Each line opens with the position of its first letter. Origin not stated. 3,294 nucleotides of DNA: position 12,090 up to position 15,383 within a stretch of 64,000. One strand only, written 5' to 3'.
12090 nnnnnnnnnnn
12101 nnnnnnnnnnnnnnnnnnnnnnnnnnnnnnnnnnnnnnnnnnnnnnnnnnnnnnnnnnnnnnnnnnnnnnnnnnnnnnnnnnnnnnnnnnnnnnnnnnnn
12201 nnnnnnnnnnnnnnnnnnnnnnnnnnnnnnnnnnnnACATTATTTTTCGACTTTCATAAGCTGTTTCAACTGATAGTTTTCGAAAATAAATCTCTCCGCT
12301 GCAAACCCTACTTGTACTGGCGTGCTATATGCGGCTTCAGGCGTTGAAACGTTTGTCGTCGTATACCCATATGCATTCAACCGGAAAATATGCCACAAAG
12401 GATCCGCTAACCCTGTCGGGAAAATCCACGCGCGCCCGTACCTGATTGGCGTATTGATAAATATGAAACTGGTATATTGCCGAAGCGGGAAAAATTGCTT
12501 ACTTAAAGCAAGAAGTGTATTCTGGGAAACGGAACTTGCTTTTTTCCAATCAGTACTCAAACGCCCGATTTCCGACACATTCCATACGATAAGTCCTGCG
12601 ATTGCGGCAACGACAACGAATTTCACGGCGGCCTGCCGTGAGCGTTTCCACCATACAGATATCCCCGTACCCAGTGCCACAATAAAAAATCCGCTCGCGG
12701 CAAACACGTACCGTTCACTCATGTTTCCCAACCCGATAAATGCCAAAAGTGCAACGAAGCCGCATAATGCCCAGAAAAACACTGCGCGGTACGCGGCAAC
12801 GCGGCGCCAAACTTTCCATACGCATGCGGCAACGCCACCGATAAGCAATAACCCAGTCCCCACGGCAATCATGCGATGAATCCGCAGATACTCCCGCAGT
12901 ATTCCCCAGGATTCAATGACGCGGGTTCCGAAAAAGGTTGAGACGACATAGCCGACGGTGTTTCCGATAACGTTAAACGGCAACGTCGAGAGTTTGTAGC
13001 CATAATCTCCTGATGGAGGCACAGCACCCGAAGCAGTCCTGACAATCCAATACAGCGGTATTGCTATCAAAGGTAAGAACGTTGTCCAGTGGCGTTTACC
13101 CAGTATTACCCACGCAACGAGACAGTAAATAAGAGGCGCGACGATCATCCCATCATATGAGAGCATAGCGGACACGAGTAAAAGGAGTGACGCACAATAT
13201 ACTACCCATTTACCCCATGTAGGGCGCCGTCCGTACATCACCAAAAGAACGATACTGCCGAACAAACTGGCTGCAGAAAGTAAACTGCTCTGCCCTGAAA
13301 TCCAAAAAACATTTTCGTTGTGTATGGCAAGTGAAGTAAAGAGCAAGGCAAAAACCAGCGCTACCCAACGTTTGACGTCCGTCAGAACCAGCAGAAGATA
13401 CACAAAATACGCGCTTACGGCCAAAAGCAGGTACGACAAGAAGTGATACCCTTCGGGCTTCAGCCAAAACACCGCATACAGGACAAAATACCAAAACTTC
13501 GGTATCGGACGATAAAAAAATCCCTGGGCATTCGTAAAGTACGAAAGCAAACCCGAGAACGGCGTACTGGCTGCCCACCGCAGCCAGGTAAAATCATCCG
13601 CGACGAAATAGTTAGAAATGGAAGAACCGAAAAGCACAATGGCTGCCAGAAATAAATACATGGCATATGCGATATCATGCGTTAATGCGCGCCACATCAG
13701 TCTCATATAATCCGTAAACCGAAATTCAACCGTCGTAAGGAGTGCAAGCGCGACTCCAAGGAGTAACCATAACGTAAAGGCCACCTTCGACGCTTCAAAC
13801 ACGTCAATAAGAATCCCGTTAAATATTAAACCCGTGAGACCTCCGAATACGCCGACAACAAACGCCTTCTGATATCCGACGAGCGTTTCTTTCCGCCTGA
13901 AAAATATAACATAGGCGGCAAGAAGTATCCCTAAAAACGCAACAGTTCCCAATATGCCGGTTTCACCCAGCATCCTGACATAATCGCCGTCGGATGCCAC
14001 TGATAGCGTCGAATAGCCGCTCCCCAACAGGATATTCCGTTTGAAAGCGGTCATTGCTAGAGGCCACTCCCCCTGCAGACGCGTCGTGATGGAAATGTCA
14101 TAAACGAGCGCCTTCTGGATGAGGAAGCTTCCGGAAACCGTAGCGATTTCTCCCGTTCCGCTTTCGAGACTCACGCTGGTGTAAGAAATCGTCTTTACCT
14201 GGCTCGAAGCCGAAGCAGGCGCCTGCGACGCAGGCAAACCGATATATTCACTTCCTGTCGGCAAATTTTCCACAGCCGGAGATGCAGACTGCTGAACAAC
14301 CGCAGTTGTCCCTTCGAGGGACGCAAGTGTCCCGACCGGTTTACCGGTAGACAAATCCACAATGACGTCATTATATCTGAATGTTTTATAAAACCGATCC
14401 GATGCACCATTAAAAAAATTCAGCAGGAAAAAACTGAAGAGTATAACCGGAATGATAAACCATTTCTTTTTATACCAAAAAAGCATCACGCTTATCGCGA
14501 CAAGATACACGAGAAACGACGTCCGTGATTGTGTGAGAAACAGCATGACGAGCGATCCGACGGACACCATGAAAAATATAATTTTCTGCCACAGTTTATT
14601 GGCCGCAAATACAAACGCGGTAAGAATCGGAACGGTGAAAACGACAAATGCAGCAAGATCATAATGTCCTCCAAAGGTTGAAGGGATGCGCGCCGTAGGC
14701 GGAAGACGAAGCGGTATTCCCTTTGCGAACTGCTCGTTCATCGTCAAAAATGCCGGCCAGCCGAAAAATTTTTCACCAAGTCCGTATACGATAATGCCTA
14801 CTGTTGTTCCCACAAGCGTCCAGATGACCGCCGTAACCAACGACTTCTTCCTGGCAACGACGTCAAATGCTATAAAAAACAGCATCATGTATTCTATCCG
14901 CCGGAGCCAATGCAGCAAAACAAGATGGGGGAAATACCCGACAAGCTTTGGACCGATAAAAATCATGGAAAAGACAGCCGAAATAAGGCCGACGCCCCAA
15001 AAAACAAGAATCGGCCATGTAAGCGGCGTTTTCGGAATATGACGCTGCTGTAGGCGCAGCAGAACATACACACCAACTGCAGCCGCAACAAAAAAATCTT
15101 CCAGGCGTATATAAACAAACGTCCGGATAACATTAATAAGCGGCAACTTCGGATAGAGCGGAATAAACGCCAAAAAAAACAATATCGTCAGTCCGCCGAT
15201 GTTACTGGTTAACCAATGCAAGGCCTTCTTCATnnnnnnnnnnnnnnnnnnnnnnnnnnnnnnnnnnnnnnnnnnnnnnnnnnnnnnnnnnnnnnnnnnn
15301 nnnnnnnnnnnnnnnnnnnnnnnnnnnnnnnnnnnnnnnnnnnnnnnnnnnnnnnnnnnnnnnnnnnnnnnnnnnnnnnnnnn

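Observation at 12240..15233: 997-aa fusion of an O-antigen-ligase/Wzy-like domain with a second polytopic domain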

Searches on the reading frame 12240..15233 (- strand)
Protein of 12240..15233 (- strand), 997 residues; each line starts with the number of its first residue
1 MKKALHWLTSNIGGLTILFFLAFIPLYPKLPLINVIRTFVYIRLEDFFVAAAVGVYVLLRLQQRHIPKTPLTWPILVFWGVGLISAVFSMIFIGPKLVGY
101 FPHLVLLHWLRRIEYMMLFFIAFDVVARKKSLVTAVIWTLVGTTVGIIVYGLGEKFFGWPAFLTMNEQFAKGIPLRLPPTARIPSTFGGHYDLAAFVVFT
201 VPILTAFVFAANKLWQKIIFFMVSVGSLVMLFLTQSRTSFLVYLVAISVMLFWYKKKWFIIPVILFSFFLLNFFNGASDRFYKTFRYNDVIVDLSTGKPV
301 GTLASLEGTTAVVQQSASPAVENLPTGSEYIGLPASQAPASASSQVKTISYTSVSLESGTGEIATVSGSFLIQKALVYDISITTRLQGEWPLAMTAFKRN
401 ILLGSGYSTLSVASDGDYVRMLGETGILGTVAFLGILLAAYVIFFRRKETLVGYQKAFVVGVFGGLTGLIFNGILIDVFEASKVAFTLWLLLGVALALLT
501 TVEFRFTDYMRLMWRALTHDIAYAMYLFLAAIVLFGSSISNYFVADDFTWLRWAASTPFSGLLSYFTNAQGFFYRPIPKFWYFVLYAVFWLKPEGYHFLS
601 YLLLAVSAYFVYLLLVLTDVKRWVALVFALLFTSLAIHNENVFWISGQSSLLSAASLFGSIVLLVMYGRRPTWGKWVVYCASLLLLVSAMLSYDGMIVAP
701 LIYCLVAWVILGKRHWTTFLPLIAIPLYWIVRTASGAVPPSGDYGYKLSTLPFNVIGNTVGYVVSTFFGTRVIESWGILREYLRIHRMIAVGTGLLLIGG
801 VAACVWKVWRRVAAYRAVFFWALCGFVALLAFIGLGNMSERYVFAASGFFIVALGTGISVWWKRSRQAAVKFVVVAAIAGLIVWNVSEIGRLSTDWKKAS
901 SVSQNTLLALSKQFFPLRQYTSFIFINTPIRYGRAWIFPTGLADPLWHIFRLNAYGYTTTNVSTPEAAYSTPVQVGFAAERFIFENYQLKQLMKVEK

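Call 3: search_protein_families(library=pfam, proteins=[window:12240-15233:-], max_evalue=1)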
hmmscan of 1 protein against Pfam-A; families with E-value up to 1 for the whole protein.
window:12240-15233:- (997 aa): 2 families
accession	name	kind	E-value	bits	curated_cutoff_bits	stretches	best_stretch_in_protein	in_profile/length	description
PF04932.20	Wzy_C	-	4.5e-05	23.7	31.7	1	224-428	3-143/149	O-Antigen ligase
PF06522.17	B12D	-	0.16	11.8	21.5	0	69-91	3-25/54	NADH-ubiquinone reductase complex 1 MLRQ subunit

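Call 4: search_protein_families(library=ncbifam, proteins=[window:12240-15233:-], max_evalue=1)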
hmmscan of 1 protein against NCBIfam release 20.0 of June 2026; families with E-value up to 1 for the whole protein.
window:12240-15233:- (997 aa): 1 family
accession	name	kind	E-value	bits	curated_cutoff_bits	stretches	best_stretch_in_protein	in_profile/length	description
TIGR00947.1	2A73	equivalog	2.5e-07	30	366.4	2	34-256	30-237/425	IctB family putative bicarbonate transporter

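Call 9: find_homologous_proteins(query=window:12240-15233:-, max_evalue=0.001)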
Query window:12240-15233:- (997 aa): 1972 proteins with E <= 0.001 among 8000 candidates; the best 120 are listed.
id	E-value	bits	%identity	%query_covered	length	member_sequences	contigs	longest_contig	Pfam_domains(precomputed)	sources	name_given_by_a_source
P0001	0.0e+0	2205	100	100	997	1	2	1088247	-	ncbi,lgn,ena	-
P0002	0.0e+0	1803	79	100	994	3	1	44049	-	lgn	-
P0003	0.0e+0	1749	78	100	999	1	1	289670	-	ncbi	-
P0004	0.0e+0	1731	77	100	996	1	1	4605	-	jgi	jgi:hypothetical protein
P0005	0.0e+0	1668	75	98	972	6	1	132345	-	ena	-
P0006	0.0e+0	1599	72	100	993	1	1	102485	-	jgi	jgi:hypothetical protein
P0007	0.0e+0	1577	70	100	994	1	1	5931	-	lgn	-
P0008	0.0e+0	1570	71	100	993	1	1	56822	PF04932.21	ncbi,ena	-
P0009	0.0e+0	1568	71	100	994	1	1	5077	PF04932.21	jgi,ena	-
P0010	0.0e+0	1567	70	100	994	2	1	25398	-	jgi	jgi:hypothetical protein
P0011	0.0e+0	1544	70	100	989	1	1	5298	-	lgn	-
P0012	0.0e+0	1538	70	100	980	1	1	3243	-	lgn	-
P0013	0.0e+0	1533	67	100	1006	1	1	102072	PF04932.21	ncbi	-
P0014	0.0e+0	1526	68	100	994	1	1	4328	-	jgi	jgi:hypothetical protein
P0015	0.0e+0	1524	69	100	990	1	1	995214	PF04932.21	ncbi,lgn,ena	-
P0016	0.0e+0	1517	69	100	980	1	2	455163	PF04932.21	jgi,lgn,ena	jgi:hypothetical protein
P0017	0.0e+0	1511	68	100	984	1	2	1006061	PF04932.21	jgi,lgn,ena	jgi:hypothetical protein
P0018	0.0e+0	1488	68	100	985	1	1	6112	PF04932.21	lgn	-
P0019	0.0e+0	1483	65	100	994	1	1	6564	PF04932.21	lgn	-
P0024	0.0e+0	1418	65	100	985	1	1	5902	PF04932.21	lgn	-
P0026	0.0e+0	1352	63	100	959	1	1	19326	PF04932.21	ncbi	-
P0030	0.0e+0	1129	54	99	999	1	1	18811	PF04932.21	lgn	-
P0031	0.0e+0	1128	53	100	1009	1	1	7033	PF04932.21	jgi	jgi:hypothetical protein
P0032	0.0e+0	1125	53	100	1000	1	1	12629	PF04932.21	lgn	-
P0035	0.0e+0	1097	52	100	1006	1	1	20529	PF04932.21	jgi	jgi:O-Antigen ligase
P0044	0.0e+0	1076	51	100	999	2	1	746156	-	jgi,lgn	-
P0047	0.0e+0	1064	51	99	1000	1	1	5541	PF04932.21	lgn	-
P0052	0.0e+0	1048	50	100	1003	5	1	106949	PF04932.21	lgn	-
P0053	0.0e+0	1047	51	100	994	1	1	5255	PF04932.21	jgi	jgi:hypothetical protein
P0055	0.0e+0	1045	50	100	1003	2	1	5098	PF04932.21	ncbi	-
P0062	0.0e+0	1032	49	100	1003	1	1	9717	PF04932.21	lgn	-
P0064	0.0e+0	1031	49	100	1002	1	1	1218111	-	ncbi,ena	-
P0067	0.0e+0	1027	49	99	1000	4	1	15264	-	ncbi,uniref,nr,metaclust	ncbi:hypothetical protein A3A63_02335 [Candidatus Gottesmanbacteria bacterium RIFCSPLOWO2_01_FULL_46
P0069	0.0e+0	1026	50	100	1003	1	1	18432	PF04932.21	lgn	-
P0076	0.0e+0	1015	49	99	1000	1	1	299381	PF04932.21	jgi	jgi:hypothetical protein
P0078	0.0e+0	1014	48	100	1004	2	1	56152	PF04932.21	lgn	-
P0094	5.1e-295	1000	50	100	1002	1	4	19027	PF04932.21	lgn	-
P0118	4.1e-288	977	48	98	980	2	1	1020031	-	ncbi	ncbi:MAG: hypothetical protein WAV51_02730 [Microgenomates group bacterium]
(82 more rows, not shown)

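Call 12: search_solved_structures(query=A1, max_evalue=10, show_alignments=3)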
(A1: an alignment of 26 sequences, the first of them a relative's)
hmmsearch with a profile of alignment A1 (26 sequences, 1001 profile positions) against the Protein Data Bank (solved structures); distinct sequences matched with E-value up to 10: 4.
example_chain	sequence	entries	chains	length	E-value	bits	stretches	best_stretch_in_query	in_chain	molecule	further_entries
5mxe_A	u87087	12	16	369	1.5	9.8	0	927-953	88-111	Photorhabdus asymbiotica lectin PHL | lectin PHL | Photorhabdus asymbitoca lectin PHL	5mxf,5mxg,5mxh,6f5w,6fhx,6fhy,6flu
8q7u_A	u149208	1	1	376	3.2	8.7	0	932-964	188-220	Photorhabdus luminescens subsp. laumondii TTO1 complete genome segment 3/17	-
5c9l_A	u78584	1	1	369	5.4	8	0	932-965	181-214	PLL lectin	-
5c9o_A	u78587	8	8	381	6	7.8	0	932-965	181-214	PLL lectin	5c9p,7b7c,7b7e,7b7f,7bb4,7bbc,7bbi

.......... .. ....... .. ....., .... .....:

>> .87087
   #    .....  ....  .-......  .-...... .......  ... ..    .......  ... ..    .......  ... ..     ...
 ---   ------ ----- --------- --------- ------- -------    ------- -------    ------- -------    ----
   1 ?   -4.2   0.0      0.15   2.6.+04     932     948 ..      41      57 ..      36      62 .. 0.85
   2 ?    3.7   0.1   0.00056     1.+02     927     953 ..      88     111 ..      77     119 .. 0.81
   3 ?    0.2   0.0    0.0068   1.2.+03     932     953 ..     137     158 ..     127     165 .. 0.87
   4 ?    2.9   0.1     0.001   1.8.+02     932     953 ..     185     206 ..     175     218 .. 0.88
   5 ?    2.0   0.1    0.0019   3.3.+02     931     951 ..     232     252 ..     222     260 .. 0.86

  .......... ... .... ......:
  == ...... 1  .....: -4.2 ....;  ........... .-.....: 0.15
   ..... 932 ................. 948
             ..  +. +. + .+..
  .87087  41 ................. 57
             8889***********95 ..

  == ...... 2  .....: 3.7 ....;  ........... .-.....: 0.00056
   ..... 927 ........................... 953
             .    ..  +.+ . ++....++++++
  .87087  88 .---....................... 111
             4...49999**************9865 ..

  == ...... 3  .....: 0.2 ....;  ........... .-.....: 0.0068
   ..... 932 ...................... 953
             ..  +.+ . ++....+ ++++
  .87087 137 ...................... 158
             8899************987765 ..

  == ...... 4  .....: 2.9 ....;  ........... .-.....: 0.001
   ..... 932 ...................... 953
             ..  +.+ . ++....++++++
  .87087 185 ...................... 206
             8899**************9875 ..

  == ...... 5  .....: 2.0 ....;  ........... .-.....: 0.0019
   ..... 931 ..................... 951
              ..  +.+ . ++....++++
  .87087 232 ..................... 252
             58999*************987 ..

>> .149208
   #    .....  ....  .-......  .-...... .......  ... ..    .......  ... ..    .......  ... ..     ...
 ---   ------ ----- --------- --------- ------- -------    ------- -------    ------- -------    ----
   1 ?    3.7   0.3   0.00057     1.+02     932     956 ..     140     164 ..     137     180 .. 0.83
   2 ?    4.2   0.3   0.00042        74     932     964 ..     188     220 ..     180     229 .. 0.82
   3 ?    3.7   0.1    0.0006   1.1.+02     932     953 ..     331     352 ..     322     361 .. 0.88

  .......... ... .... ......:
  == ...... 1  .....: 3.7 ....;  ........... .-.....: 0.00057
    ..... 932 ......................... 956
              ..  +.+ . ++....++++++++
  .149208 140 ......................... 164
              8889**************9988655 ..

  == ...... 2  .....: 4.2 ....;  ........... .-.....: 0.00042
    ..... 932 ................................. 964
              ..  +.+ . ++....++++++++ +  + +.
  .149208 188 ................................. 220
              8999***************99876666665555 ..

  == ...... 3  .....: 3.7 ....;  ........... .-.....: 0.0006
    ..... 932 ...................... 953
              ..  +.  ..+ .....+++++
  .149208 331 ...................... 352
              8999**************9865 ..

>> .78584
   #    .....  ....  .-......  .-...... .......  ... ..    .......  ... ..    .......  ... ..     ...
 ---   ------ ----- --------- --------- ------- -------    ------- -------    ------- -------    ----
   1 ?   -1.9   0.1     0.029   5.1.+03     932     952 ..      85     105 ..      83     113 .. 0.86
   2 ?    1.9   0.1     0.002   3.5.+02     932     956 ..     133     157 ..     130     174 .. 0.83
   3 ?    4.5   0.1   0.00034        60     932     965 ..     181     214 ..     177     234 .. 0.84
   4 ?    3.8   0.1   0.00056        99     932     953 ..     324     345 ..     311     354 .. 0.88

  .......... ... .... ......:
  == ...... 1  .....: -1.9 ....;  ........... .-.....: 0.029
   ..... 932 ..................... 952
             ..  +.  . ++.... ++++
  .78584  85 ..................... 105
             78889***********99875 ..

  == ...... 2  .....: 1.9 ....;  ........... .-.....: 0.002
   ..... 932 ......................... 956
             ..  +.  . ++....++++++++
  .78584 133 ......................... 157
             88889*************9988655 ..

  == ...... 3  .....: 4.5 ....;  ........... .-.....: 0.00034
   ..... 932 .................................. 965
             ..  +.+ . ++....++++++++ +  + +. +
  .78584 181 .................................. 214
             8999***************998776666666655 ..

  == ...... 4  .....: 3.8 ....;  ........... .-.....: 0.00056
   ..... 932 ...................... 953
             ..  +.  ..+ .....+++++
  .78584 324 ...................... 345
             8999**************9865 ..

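Call 13: search_protein_families(library=pfam, alignment_id=A1, max_evalue=1)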
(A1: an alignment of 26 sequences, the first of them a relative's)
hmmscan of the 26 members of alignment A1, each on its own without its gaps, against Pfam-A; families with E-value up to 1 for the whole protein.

A. member 1, P0001 (997 aa): 2 families
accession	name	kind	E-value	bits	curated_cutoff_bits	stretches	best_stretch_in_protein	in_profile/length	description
PF04932.20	Wzy_C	-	4.5e-05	23.7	31.7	1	224-428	3-143/149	O-Antigen ligase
PF06522.17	B12D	-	0.16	11.8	21.5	0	69-91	3-25/54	NADH-ubiquinone reductase complex 1 MLRQ subunit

B. families by the number of members that match (of 26 scanned): 10 families
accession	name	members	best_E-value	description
PF04932.20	Wzy_C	18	4.1e-07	O-Antigen ligase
PF05552.17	MS_channel_1st_1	1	0.0072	Mechanosensitive ion channel, conserved TM helix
PF05083.18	LST1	1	0.0076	LST-1 protein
PF02932.22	Neur_chan_memb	1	0.094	Neurotransmitter-gated ion-channel transmembrane region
PF16943.10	T4SS_CagC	1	0.14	Cag pathogenicity island, type IV secretory system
PF06522.17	B12D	1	0.16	NADH-ubiquinone reductase complex 1 MLRQ subunit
PF24347.1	FIGL1_N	1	0.19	FIGL1 N-terminal domain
PF19667.4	DUF6170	1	0.4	Family of unknown function (DUF6170)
PF13755.11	Sensor_TM1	1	0.47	Sensor N-terminal transmembrane domain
PF11286.13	DUF3087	1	0.89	Protein of unknown function (DUF3087)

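Call 22: find_encoding_contigs(protein=P0001, flank=3000, max_places=3)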
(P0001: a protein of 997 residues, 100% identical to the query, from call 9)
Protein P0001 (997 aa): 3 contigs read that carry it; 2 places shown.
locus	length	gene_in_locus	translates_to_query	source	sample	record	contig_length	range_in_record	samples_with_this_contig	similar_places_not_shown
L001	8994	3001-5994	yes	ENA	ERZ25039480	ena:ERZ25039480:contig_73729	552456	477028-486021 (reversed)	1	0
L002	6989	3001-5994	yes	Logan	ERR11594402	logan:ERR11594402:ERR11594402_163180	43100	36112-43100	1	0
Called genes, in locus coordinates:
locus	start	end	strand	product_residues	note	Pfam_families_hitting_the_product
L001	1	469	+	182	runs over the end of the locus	PF13439:Glyco_transf_4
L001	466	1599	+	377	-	PF13439:Glyco_transf_4 (weak), PF20706:GT4-conflict, PF00534:Glycos_transf_1, PF13692:Glyco_trans_1_4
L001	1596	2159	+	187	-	PF00132:Hexapep (weak), PF14602:Hexapep_2 (weak)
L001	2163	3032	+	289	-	PF00535:Glycos_transf_2, PF13641:Glyco_tranf_2_3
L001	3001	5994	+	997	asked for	-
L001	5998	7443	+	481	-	PF02366:PMT (faint), PF13231:PMT_2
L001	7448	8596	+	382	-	PF13439:Glyco_transf_4, PF00534:Glycos_transf_1 (weak), PF13524:Glyco_trans_1_2, PF13692:Glyco_trans_1_4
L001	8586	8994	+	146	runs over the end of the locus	PF13641:Glyco_tranf_2_3, PF00535:Glycos_transf_2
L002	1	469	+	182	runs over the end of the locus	PF13439:Glyco_transf_4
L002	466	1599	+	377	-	PF13439:Glyco_transf_4 (weak), PF20706:GT4-conflict, PF00534:Glycos_transf_1, PF13692:Glyco_trans_1_4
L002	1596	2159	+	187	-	PF00132:Hexapep (weak), PF14602:Hexapep_2 (weak)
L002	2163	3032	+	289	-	PF00535:Glycos_transf_2, PF13641:Glyco_tranf_2_3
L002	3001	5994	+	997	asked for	-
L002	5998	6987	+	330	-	?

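Call 23: list_cluster_members(proteins=[P0001, P0067, P0035, P0118])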
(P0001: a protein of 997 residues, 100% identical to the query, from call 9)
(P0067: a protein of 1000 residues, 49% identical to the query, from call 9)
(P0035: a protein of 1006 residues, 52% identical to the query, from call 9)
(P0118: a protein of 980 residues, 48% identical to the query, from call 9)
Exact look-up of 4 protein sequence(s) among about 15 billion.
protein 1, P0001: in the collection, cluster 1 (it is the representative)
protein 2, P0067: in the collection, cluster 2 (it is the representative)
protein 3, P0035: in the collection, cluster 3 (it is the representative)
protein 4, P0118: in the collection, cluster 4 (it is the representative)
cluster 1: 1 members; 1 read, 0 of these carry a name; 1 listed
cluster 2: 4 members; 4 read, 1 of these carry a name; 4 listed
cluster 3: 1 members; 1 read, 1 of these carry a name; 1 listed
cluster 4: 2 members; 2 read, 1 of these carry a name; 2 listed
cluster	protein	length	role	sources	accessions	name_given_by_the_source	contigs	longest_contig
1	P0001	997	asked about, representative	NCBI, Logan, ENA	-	-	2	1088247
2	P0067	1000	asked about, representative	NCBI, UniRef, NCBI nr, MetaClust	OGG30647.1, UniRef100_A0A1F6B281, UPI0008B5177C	hypothetical protein A3A63_02335 [Candidatus Gottesmanbacteria bacterium ... | Glycosyltransferase RgtA/B/C/D-like domain-containing protein n=1 Tax=Candidatus ... | MAG: hypothetical protein A3A63_02335 [Candidatus Gottesmanbacteria bacterium ...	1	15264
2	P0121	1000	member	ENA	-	-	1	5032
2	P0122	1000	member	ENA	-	-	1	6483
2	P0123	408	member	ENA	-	-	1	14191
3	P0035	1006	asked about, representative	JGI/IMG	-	O-Antigen ligase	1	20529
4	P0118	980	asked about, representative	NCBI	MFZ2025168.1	MAG: hypothetical protein WAV51_02730 [Microgenomates group bacterium]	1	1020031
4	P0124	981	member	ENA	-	-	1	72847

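Call 42: find_encoding_contigs(protein=P0064, flank=7000, max_places=1)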
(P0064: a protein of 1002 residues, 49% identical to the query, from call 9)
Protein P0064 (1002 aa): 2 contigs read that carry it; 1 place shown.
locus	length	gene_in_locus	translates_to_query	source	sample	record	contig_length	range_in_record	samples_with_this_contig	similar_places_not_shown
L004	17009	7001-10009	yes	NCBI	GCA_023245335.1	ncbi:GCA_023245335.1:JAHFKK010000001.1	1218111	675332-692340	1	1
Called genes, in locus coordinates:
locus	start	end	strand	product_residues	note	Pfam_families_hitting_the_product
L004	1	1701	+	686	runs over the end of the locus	-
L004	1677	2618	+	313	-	PF00106:adh_short (weak), PF01073:3Beta_HSD, PF01370:Epimerase, PF02719:Polysacc_synt_2 (faint), PF04321:RmlD_sub_bind, PF16363:GDP_Man_Dehyd, PF07993:NAD_binding_4 (weak)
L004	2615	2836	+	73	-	-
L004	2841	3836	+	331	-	PF01073:3Beta_HSD, PF01370:Epimerase, PF02719:Polysacc_synt_2, PF04321:RmlD_sub_bind, PF05368:NmrA (weak), PF07993:NAD_binding_4 (weak), PF13460:NAD_binding_10 (weak), PF16363:GDP_Man_Dehyd, +1 more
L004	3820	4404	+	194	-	PF13439:Glyco_transf_4 (weak)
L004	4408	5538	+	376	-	PF13439:Glyco_transf_4 (weak), PF20706:GT4-conflict, PF00534:Glycos_transf_1, PF13692:Glyco_trans_1_4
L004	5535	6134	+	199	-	PF00132:Hexapep, PF14602:Hexapep_2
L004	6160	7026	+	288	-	PF00535:Glycos_transf_2, PF13641:Glyco_tranf_2_3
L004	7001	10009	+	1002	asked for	-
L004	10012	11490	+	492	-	PF02366:PMT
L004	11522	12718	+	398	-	PF13439:Glyco_transf_4, PF13579:Glyco_trans_4_4, PF00534:Glycos_transf_1, PF13692:Glyco_trans_1_4, PF13524:Glyco_trans_1_2 (weak)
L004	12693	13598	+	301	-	PF00535:Glycos_transf_2, PF13641:Glyco_tranf_2_3, PF13632:Glyco_trans_2_3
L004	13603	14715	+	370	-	PF13439:Glyco_transf_4, PF13579:Glyco_trans_4_4 (faint), PF20706:GT4-conflict, PF00534:Glycos_transf_1, PF13692:Glyco_trans_1_4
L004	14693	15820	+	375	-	PF13439:Glyco_transf_4 (faint), PF20706:GT4-conflict, PF00534:Glycos_transf_1, PF13692:Glyco_trans_1_4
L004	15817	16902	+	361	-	PF00483:NTP_transferase, PF12804:NTP_transf_3 (weak), PF22640:ManC_GMP_beta-helix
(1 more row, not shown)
